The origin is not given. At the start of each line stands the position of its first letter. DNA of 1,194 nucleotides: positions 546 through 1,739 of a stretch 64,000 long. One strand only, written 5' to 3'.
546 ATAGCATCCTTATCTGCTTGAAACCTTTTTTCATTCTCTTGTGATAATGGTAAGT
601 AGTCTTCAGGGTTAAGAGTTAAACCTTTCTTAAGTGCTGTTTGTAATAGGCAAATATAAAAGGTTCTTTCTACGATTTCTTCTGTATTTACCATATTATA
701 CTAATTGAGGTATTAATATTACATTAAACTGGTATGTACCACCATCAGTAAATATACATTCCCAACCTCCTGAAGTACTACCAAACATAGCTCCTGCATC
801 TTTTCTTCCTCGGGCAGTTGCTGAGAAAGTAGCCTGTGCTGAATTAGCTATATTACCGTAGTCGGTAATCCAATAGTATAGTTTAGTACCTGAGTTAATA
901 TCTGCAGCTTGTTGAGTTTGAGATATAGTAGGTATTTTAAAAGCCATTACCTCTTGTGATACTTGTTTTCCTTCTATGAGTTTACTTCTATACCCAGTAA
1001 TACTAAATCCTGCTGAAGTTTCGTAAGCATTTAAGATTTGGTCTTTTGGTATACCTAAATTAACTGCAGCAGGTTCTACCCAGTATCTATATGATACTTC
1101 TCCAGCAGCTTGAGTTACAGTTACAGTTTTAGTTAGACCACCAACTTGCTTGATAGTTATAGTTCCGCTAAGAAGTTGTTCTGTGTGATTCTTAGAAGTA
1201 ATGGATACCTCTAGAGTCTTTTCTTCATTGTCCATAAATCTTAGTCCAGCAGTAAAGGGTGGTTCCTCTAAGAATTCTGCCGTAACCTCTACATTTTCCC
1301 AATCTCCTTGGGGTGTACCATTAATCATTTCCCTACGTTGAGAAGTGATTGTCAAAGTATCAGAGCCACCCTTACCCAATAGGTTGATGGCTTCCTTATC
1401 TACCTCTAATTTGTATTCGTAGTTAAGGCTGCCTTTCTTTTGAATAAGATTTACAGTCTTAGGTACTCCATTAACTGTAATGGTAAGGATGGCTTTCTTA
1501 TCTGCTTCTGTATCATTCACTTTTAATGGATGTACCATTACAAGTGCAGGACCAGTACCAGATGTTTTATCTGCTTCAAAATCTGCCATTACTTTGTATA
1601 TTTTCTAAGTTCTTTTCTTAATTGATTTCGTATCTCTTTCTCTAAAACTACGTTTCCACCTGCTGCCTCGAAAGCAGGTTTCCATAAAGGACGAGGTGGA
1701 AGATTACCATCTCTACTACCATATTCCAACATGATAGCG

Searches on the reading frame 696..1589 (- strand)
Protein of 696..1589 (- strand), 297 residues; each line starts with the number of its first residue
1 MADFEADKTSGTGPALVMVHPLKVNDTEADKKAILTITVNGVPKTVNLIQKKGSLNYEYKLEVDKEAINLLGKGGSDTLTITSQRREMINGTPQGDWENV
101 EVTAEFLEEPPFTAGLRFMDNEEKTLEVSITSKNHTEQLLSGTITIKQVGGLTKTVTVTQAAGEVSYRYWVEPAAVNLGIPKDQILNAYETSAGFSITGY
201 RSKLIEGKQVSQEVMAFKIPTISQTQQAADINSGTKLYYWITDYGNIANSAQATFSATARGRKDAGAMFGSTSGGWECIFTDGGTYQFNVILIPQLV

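Call 100: find_encoding_contigs(protein=window:696-1589:-, flank=10000, max_places=1)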
Protein window:696-1589:- (297 aa): 22 contigs read that carry it; 1 place shown.
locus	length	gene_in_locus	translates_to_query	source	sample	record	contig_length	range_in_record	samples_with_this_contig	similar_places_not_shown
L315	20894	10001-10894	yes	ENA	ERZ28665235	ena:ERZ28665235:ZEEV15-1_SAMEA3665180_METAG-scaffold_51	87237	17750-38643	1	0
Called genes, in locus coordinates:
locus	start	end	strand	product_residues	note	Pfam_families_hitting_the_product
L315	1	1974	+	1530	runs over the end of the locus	-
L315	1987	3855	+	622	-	PF13884:Peptidase_S74 (weak)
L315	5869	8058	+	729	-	PF13004:BACON (weak)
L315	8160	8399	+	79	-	-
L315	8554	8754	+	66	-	-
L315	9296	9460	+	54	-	-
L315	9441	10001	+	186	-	-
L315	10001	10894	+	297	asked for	-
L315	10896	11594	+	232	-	-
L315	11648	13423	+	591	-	-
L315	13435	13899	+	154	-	PF06841:Phage_T4_gp19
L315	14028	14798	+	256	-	-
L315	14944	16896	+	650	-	PF10145:PhageMin_Tail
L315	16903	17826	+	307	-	-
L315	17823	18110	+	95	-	-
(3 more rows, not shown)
